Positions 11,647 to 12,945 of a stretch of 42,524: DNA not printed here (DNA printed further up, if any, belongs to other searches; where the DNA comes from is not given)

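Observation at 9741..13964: Four translationally coupled genes: M20 amidohydrolase, two DUF2229-type proteins and an HgdC/BcrA-type ATP-dependent [4Fe-4S] activase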

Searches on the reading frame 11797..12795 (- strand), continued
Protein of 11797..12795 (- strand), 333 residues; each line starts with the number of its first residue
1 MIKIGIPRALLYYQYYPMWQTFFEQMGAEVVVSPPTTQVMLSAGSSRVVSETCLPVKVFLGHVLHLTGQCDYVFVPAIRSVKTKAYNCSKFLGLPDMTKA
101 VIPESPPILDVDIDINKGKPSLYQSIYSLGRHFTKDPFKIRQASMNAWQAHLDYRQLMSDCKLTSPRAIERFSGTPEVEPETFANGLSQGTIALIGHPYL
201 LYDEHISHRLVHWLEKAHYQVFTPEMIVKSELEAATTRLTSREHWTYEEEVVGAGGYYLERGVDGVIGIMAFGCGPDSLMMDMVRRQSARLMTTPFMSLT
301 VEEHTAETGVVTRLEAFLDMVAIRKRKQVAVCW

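Call 31: get_annotated_region(hit=H4, flank=6000)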
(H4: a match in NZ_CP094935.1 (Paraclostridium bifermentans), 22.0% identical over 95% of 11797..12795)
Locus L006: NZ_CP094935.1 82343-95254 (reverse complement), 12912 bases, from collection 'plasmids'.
description: Paraclostridium bifermentans strain HD0315_2 plasmid pHD0315_2-2, complete sequence
organism: Paraclostridium bifermentans (NCBI taxid 1490)
taxonomy: Bacteria; Bacillota; Clostridia; Peptostreptococcales; Peptostreptococcaceae; Paraclostridium; Paraclostridium bifermentans
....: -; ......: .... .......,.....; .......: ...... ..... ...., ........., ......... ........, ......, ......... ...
typing (MOB-suite, as given by PLSDB): non-mobilizable
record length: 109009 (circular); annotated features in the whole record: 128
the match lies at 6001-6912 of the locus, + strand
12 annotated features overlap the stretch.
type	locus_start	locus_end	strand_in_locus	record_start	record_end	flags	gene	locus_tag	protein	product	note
CDS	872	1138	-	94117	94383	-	-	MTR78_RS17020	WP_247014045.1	hypothetical protein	-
CDS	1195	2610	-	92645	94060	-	nhaC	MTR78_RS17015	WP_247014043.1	Na+/H+ antiporter NhaC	GO:1902600 - proton transmembrane transport [Evidence IEA]; GO:0006814 - sodium ion transport [Evidence IEA]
CDS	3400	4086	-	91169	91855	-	-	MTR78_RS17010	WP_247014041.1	Crp/Fnr family transcriptional regulator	GO:0006355 - regulation of DNA-templated transcription [Evidence IEA]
CDS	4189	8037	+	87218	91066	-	-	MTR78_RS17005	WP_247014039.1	acyl-CoA dehydratase activase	-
CDS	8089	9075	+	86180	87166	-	-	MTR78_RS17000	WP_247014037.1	ABC transporter substrate-binding protein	-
CDS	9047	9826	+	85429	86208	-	-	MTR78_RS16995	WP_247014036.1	ABC transporter permease subunit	GO:0055085 - transmembrane transport [Evidence IEA]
CDS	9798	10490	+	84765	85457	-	-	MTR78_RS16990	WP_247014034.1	ABC transporter ATP-binding protein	-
CDS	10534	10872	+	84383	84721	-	-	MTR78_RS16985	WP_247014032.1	cupin domain-containing protein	-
CDS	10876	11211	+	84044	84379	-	-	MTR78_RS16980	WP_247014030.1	cupin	-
CDS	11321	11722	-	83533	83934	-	-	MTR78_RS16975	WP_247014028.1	hemerythrin domain-containing protein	-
CDS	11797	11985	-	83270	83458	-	-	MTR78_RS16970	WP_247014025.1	ferredoxin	-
CDS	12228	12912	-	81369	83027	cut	hcp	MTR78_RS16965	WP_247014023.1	hydroxylamine reductase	-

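Call 32: get_annotated_region(hit=H1, flank=6000)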
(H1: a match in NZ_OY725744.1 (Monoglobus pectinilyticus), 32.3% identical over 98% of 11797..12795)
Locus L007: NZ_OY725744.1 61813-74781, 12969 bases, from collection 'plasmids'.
description: Monoglobus pectinilyticus strain Ruminococcaceae species TSDC17.2-1.2 plasmid 20, complete sequence
organism: Monoglobus pectinilyticus (NCBI taxid 1981510)
taxonomy: Bacteria; Bacillota; Clostridia; Monoglobales; Monoglobaceae; Monoglobus; Monoglobus pectinilyticus
host: -; source: -; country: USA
typing (MOB-suite, as given by PLSDB): non-mobilizable
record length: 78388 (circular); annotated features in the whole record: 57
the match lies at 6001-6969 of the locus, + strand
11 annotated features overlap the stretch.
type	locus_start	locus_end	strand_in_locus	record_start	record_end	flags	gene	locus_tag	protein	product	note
CDS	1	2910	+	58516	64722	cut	-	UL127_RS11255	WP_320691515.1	immunoglobulin-like domain-containing protein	-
CDS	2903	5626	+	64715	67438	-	-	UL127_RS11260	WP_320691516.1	S-layer homology domain-containing protein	-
CDS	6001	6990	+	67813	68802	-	-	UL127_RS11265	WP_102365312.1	acyl-CoA dehydratase activase-related protein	-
CDS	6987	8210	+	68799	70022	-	-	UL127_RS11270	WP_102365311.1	2-hydroxyacyl-CoA dehydratase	-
CDS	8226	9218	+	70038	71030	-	-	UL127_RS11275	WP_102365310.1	acyl-CoA dehydratase activase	-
CDS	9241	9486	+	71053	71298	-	-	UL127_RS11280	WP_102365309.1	TIGR03905 family TSCPD domain-containing protein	GO:0008150 - biological_process [Evidence IEA]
CDS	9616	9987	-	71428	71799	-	-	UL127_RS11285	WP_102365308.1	hypothetical protein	-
CDS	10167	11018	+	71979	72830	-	dapF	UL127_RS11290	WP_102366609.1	diaminopimelate epimerase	GO:0009089 - lysine biosynthetic process via diaminopimelate [Evidence IEA]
CDS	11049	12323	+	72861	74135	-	-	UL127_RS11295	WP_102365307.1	LL-diaminopimelate aminotransferase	GO:0009058 - biosynthetic process [Evidence IEA]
CDS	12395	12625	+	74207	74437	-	-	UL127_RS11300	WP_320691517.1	YlmC/YmxH family sporulation protein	GO:0030436 - asexual sporulation [Evidence IEA]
CDS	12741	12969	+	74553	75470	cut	noc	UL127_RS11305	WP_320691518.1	nucleoid occlusion protein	GO:0032466 - negative regulation of cytokinesis [Evidence IEA]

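Call 35: find_homologous_proteins(query=A1, max_evalue=1e-10)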
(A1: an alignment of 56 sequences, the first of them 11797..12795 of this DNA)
Query A1 (56 sequences) (333 aa, profile of the alignment): 4564 proteins with E <= 1e-10 among 8000 candidates; the best 120 are listed.
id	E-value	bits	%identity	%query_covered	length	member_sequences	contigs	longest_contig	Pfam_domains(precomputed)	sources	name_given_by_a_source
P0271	6.0e-140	485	43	98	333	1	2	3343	PF06050.20,PF09989.16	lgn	-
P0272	1.2e-137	477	42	97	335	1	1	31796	PF06050.20,PF09989.16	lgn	-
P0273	5.5e-136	471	42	98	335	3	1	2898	PF06050.20,PF09989.16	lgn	-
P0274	7.6e-136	471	42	97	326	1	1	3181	PF06050.20,PF09989.16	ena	-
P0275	1.8e-135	470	42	97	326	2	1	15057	PF06050.20,PF09989.16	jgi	jgi:predicted nucleotide-binding protein (sugar kinase/HSP70/actin superfamily)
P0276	3.5e-135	469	42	99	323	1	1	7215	PF06050.20,PF09989.16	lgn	-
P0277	4.9e-135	468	40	98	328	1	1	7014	PF06050.20,PF09989.16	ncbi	-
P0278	6.0e-135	468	40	98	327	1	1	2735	PF06050.20,PF09989.16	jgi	-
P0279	2.0e-134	466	38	98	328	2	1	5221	PF06050.20,PF09989.16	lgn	-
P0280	3.6e-134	466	41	98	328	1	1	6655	PF06050.20,PF09989.16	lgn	-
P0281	3.7e-134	465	40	98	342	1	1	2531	PF06050.20,PF09989.16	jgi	jgi:predicted nucleotide-binding protein (sugar kinase/HSP70/actin superfamily)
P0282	6.5e-134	465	40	98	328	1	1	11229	PF06050.20,PF09989.16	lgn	-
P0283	6.9e-134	465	43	99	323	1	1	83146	PF06050.20,PF09989.16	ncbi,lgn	-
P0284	7.6e-134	464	39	98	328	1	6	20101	PF06050.20,PF09989.16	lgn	-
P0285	7.8e-134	464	41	98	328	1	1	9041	PF06050.20,PF09989.16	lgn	-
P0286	7.9e-134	464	41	98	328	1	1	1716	PF06050.20,PF09989.16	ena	-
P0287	8.8e-134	464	37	97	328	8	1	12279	PF06050.20,PF09989.16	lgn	-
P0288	1.3e-133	464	43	96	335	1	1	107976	PF06050.20,PF09989.16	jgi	-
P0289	2.1e-133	463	41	97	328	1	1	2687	PF06050.20,PF09989.16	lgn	-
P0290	2.5e-133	463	41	98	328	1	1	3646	PF06050.20,PF09989.16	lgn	-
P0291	2.5e-133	463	43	96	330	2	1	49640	PF06050.20,PF09989.16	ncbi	ncbi:MAG: acyl-CoA dehydratase activase-related protein [Thermincolia bacterium]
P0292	2.8e-133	463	39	98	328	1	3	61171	PF06050.20,PF09989.16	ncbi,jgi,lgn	-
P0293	3.4e-133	462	40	98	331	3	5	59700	PF06050.20,PF09989.16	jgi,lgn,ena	-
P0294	6.4e-133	461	42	97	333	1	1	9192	PF06050.20,PF09989.16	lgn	-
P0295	6.4e-133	461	41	97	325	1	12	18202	PF06050.20,PF09989.16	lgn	-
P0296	1.0e-132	461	44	97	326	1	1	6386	PF06050.20,PF09989.16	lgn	-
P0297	1.3e-132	460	41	98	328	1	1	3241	PF06050.20,PF09989.16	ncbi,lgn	-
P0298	1.5e-132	460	39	98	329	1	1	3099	PF06050.20,PF09989.16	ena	-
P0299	2.2e-132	460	38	98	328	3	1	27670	PF06050.20,PF09989.16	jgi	jgi:predicted nucleotide-binding protein (sugar kinase/HSP70/actin superfamily)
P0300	2.2e-132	460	40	98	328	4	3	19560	PF06050.20,PF09989.16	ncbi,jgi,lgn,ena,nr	ncbi:MAG: acyl-CoA dehydratase activase-related protein [Eubacteriales bacterium]|nr:MAG: hypothetic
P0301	3.7e-132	459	38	98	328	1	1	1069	PF06050.20,PF09989.16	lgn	-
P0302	4.2e-132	459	43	97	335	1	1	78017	PF06050.20,PF09989.16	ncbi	-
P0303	5.4e-132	458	44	98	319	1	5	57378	PF06050.20,PF09989.16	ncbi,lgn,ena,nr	ncbi:2-hydroxyacyl-CoA dehydratase [bacterium]|nr:2-hydroxyacyl-CoA dehydratase [bacterium]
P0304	1.2e-131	457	40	97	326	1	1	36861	PF06050.20,PF09989.16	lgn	-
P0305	1.2e-131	457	39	98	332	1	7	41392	PF06050.20,PF09989.16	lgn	-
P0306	1.4e-131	457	44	97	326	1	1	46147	PF06050.20,PF09989.16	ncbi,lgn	-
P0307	3.8e-131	456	39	98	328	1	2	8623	PF06050.20,PF09989.16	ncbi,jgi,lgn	-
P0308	5.1e-131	455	43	97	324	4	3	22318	PF06050.20,PF09989.16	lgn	-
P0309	5.9e-131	455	44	97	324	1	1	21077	PF06050.20,PF09989.16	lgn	-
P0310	1.3e-130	454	41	97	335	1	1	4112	PF06050.20,PF09989.16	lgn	-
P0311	1.5e-130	454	41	98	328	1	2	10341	PF06050.20,PF09989.16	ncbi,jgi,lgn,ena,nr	ncbi:MAG: hypothetical protein CVU88_00530 [Firmicutes bacterium HGW-Firmicutes-13]|nr:MAG: hypothet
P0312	2.3e-130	453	40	98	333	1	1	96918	PF06050.20,PF09989.16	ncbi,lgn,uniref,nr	ncbi:putative nucleotide-binding protein (sugar kinase/HSP70/actin superfamily) [Desulfohalotomaculu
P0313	4.2e-130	452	37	98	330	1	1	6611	PF06050.20,PF09989.16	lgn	-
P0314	4.9e-130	452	36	97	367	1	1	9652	PF06050.20,PF09989.16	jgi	-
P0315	9.3e-130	451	40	97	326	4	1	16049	PF06050.20,PF09989.16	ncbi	-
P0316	1.0e-129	451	40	99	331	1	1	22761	PF06050.20,PF09989.16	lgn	-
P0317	1.2e-129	451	39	97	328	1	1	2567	PF06050.20,PF09989.16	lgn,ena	-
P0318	2.1e-129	450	40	97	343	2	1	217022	PF06050.20,PF09989.16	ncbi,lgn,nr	ncbi:MAG: hypothetical protein HPY81_02170 [Firmicutes bacterium]|nr:hypothetical protein [Bacillota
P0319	2.5e-129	450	41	98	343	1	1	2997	PF06050.20,PF09989.16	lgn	-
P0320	3.6e-129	449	35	98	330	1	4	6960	PF06050.20,PF09989.16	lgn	-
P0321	4.6e-129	449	42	99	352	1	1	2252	PF09989.16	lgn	-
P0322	5.0e-129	449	40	97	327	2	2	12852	PF06050.20,PF09989.16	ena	-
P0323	5.4e-129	448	40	96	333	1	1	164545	PF06050.20,PF09989.16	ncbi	ncbi:acyl-CoA dehydratase activase-related protein [Peptococcaceae bacterium 1198_IL3148]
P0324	5.5e-129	448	35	98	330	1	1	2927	PF06050.20,PF09989.16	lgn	-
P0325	6.6e-129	448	40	97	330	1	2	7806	PF06050.20,PF09989.16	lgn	-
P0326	6.9e-129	448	42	97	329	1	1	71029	PF09989.16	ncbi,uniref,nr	ncbi:acyl-CoA dehydratase activase-related protein [Desulfolucanica intricata]|uniref:acyl-CoA dehyd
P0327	1.5e-128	447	38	97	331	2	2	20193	PF06050.20,PF09989.16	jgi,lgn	jgi:predicted nucleotide-binding protein (sugar kinase/HSP70/actin superfamily)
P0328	1.6e-128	447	40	98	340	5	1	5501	PF06050.20,PF09989.16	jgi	-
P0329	3.4e-128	446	40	97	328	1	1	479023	PF06050.20,PF09989.16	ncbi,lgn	ncbi:MAG: acyl-CoA dehydratase activase-related protein [Bacillota bacterium]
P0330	4.5e-128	445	40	98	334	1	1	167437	PF06050.20,PF09989.16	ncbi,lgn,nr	ncbi:MAG: hypothetical protein FH758_00590 [Firmicutes bacterium]|nr:hypothetical protein [Bacillota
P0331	4.6e-128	445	41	98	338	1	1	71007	PF06050.20,PF09989.16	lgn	-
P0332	7.0e-128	445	38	99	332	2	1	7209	PF06050.20,PF09989.16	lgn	-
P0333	8.0e-128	445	37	97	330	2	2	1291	PF06050.20,PF09989.16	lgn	-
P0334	8.0e-128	445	42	99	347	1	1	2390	PF09989.16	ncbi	-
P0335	9.9e-128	444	37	98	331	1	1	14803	PF06050.20,PF09989.16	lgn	-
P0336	1.0e-127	444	39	97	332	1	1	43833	PF06050.20,PF09989.16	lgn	-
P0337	1.3e-127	444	40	97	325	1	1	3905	PF06050.20,PF09989.16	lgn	-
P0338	1.3e-127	444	39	98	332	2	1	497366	PF06050.20,PF09989.16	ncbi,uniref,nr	ncbi:hypothetical protein SPSYN_00215 [Sporotomaculum syntrophicum]|uniref:DUF2229 domain-containing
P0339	1.4e-127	444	42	97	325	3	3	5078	PF06050.20,PF09989.16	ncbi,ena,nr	ncbi:MAG: hypothetical protein GX318_02610 [Clostridia bacterium]|nr:hypothetical protein [Clostridi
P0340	2.3e-127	443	41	98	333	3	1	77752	PF06050.20,PF09989.16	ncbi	-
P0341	2.8e-127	443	39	97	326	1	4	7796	PF06050.20,PF09989.16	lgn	-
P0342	3.0e-127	443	41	98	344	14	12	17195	PF06050.20,PF09989.16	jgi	jgi:predicted nucleotide-binding protein (sugar kinase/HSP70/actin superfamily)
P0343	3.7e-127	442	39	98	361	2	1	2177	PF09989.16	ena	-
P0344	3.9e-127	442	44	99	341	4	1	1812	PF06050.20,PF09989.16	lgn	-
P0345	3.9e-127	442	43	98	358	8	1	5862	PF09989.16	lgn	-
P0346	4.3e-127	442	40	98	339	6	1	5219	PF06050.20,PF09989.16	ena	-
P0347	4.7e-127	442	39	99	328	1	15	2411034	PF06050.20,PF09989.16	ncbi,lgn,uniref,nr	ncbi:hypothetical protein TKV_c17000 [Thermoanaerobacter kivui]|uniref:DUF2229 domain-containing pro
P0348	8.6e-127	441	41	97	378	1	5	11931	PF06050.20,PF09989.16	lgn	-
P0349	8.8e-127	441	42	97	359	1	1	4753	PF06050.20,PF09989.16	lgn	-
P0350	8.8e-127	441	40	97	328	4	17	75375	PF06050.20,PF09989.16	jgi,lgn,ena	-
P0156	1.4e-126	441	38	97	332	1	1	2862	PF06050.20,PF09989.16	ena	-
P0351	1.6e-126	440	42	97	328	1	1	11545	PF06050.20,PF09989.16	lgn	-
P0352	1.6e-126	440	37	98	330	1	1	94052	PF06050.20,PF09989.16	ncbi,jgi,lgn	-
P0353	1.7e-126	440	42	98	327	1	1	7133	PF06050.20,PF09989.16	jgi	-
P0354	1.8e-126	440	42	97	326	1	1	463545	PF06050.20,PF09989.16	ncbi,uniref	ncbi:acyl-CoA dehydratase activase-related protein [Pelotomaculum propionicicum]|uniref:acyl-CoA deh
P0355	2.2e-126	440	40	97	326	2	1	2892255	PF06050.20,PF09989.16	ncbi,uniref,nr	ncbi:Protein of unknown function DUF2229, CoA enzyme activase [Desulfotomaculum nigrificans CO-1-SRB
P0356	2.3e-126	440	40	97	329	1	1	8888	PF06050.20,PF09989.16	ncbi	-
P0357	2.5e-126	440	40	97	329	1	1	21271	PF06050.20,PF09989.16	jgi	-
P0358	2.5e-126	440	38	97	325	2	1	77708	PF06050.20,PF09989.16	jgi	jgi:predicted nucleotide-binding protein (sugar kinase/HSP70/actin superfamily)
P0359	2.8e-126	440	43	98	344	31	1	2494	PF06050.20,PF09989.16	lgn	-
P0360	3.2e-126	439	40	98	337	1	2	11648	PF06050.20,PF09989.16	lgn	-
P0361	3.4e-126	439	40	97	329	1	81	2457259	PF06050.20,PF09989.16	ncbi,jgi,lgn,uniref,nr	ncbi:acyl-CoA dehydratase activase-related protein [Thermoanaerobacter sp. X514]|uniref:acyl-CoA deh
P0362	3.5e-126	439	40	97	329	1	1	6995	PF06050.20,PF09989.16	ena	-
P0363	3.6e-126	439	39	98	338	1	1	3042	PF06050.20,PF09989.16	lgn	-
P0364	3.8e-126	439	38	97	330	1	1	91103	PF06050.20,PF09989.16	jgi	jgi:predicted nucleotide-binding protein (sugar kinase/HSP70/actin superfamily)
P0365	3.8e-126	439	43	97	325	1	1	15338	PF06050.20,PF09989.16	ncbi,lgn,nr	ncbi:MAG: acyl-CoA dehydratase activase-related protein [Desulfotomaculaceae bacterium]|nr:acyl-CoA 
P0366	3.9e-126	439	37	96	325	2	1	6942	PF06050.20,PF09989.16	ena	-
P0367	3.9e-126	439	40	97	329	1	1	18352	PF06050.20,PF09989.16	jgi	-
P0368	3.9e-126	439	40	97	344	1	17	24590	PF06050.20,PF09989.16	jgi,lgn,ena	jgi:predicted nucleotide-binding protein (sugar kinase/HSP70/actin superfamily)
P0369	4.0e-126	439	40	97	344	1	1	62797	PF06050.20,PF09989.16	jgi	jgi:predicted nucleotide-binding protein (sugar kinase/HSP70/actin superfamily)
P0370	4.1e-126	439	42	97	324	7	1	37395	PF06050.20,PF09989.16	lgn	-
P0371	4.3e-126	439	38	98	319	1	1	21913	PF06050.20,PF09989.16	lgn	-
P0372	4.4e-126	439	39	97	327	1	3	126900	PF06050.20,PF09989.16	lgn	-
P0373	4.4e-126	439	39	97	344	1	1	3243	PF06050.20,PF09989.16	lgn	-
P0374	4.5e-126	439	39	98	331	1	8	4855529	PF09989.16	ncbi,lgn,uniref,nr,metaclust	ncbi:acyl-CoA dehydratase activase-related protein [Desulfoscipio gibsoniae]|uniref:DUF2229 domain-c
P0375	4.6e-126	439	39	97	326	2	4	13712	PF06050.20,PF09989.16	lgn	-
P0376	4.6e-126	439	43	99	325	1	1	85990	PF06050.20,PF09989.16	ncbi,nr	ncbi:MAG: hypothetical protein A4E55_00408 [Pelotomaculum sp. PtaU1.Bin035]|nr:MAG: hypothetical pro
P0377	5.1e-126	439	39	97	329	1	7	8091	PF06050.20,PF09989.16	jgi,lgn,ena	-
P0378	5.4e-126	439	42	97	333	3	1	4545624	PF09989.16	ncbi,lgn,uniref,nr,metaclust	ncbi:conserved hypothetical protein [Desulfofarcimen acetoxidans DSM 771]|uniref:DUF2229 domain-cont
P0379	5.9e-126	439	40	97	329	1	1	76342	PF06050.20,PF09989.16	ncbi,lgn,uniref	ncbi:putative nucleotide-binding protein (sugar kinase/HSP70/actin superfamily) [Desulfitispora alka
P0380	5.9e-126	439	39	97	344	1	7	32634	PF06050.20,PF09989.16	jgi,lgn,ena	jgi:predicted nucleotide-binding protein (sugar kinase/HSP70/actin superfamily)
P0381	6.1e-126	438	39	97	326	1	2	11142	PF06050.20,PF09989.16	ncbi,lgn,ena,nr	ncbi:MAG: hypothetical protein KAX49_16395 [Halanaerobiales bacterium]|nr:hypothetical protein [Hala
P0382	6.2e-126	438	39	97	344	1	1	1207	PF06050.20,PF09989.16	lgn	-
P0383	6.5e-126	438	43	97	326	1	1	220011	PF06050.20,PF09989.16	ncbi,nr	ncbi:hypothetical protein SY88_22445 [Clostridiales bacterium PH28_bin88]|nr:hypothetical protein SY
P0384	6.6e-126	438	42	97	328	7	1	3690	PF06050.20,PF09989.16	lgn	-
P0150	8.5e-126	438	40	99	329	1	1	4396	PF06050.20,PF09989.16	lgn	-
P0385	9.1e-126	438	40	98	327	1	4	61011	PF06050.20,PF09989.16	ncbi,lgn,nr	ncbi:MAG: hypothetical protein PWP21_178 [Thermosediminibacterales bacterium]|nr:hypothetical protei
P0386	9.7e-126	438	43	98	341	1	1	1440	PF09989.16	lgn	-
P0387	9.8e-126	438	42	98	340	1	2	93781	PF06050.20,PF09989.16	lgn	-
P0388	1.2e-125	437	38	97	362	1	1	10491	PF09989.16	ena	-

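Call 36: find_encoding_contigs(protein=P0347, flank=7000, max_places=1)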
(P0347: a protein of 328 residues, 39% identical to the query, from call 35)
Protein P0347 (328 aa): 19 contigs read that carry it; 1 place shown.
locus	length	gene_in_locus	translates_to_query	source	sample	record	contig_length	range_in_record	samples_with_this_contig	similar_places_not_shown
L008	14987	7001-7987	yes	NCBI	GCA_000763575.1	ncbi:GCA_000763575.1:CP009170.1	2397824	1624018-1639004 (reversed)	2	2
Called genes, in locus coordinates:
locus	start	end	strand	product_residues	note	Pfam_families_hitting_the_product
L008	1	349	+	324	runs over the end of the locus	PF01933:CofD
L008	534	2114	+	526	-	PF00128:Alpha-amylase, PF02806:Alpha-amylase_C, PF22026:Alpha-amylase_C_2 (weak)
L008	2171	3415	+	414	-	PF01547:SBP_bac_1, PF13416:SBP_bac_8, PF13343:SBP_bac_6 (weak)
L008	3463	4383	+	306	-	PF00528:BPD_transp_1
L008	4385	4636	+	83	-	-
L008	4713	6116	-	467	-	PF06782:UPF0236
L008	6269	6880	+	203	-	PF00528:BPD_transp_1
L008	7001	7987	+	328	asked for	PF09989:DUF2229, PF06050:HGD-D (weak)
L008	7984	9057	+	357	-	PF09989:DUF2229 (weak), PF06050:HGD-D (weak)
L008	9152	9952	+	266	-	PF12844:HTH_19, PF13413:HTH_25, PF13464:RodZ_C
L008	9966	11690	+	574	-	PF02903:Alpha-amylase_N, PF00128:Alpha-amylase, PF22026:Alpha-amylase_C_2 (weak)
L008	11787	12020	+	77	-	-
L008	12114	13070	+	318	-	PF10298:WhiA_N, PF14527:LAGLIDADG_WhiA, PF02650:HTH_WhiA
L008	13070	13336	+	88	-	PF00381:PTS-HPr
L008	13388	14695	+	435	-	PF07085:DRTGG, PF00571:CBS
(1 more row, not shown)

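Call 37: find_encoding_contigs(protein=P0355, flank=7000, max_places=1)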
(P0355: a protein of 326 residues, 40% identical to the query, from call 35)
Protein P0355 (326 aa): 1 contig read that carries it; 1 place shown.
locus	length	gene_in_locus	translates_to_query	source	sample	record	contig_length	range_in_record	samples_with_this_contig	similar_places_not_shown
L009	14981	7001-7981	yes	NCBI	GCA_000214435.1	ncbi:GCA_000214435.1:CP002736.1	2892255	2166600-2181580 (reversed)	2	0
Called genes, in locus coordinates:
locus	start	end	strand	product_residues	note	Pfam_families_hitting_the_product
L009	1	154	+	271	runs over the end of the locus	PF24859:FdhE_central, PF24860:FdhE_C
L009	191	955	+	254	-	PF00902:TatC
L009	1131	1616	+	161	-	PF01257:2Fe-2S_thioredx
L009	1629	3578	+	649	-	PF01257:2Fe-2S_thioredx, PF01512:Complex1_51K, PF10531:SLBB, PF22461:SLBB_2 (weak), PF10589:NADH_4Fe-4S, PF12838:Fer4_7, PF13237:Fer4_10, PF14697:Fer4_21, +5 more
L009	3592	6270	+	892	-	-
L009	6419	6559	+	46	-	-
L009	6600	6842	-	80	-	-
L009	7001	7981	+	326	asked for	PF09989:DUF2229, PF06050:HGD-D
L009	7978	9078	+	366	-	PF09989:DUF2229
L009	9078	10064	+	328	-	PF01869:BcrAD_BadFG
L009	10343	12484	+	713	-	PF09371:Tex_N, PF22706:Tex_central_region, PF14639:YqgF, PF16921:Tex_YqgF, PF14635:HHH_7 (weak), PF12836:HHH_3, PF17674:HHH_9, PF00575:S1, +1 more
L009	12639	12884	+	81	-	-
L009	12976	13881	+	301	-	PF00892:EamA, PF03151:TPT (weak), PF00892:EamA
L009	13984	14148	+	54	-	-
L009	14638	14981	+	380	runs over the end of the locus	PF01381:HTH_3, PF12844:HTH_19 (weak), PF13443:HTH_26 (faint), PF06114:Peptidase_M78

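Call 38: find_encoding_contigs(protein=P0374, flank=7000, max_places=1)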
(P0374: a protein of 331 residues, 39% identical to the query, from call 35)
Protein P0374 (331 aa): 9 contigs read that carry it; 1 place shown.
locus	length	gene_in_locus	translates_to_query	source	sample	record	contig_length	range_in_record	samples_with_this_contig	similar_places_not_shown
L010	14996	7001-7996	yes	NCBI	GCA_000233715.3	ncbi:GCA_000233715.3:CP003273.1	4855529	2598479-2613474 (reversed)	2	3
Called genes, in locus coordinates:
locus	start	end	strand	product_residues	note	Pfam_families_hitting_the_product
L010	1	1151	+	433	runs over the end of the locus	PF02885:Glycos_trans_3N, PF00591:Glycos_transf_3, PF07831:PYNP_C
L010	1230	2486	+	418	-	PF00768:Peptidase_S11, PF13354:Beta-lactamase2, PF07943:PBP5_C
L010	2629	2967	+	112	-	PF01740:STAS, PF13466:STAS_2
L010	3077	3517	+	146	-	PF13581:HATPase_c_2, PF02518:HATPase_c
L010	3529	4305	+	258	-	PF04542:Sigma70_r2, PF04539:Sigma70_r3, PF08281:Sigma70_r4_2, PF04545:Sigma70_r4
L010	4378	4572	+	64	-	PF07311:Dodecin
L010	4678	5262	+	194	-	PF14097:SpoVAE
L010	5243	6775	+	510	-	PF03323:GerA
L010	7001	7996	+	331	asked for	PF09989:DUF2229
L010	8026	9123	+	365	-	PF09989:DUF2229 (weak)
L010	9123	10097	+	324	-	PF01869:BcrAD_BadFG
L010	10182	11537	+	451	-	PF00291:PALP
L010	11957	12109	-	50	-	-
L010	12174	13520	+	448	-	PF00278:Orn_DAP_Arg_deC, PF02784:Orn_Arg_deC_N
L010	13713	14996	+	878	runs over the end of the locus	PF01368:DHH, PF02272:DHHA1 (weak), PF00571:CBS, PF01743:PolyA_pol, PF12627:PolyA_pol_RNAbd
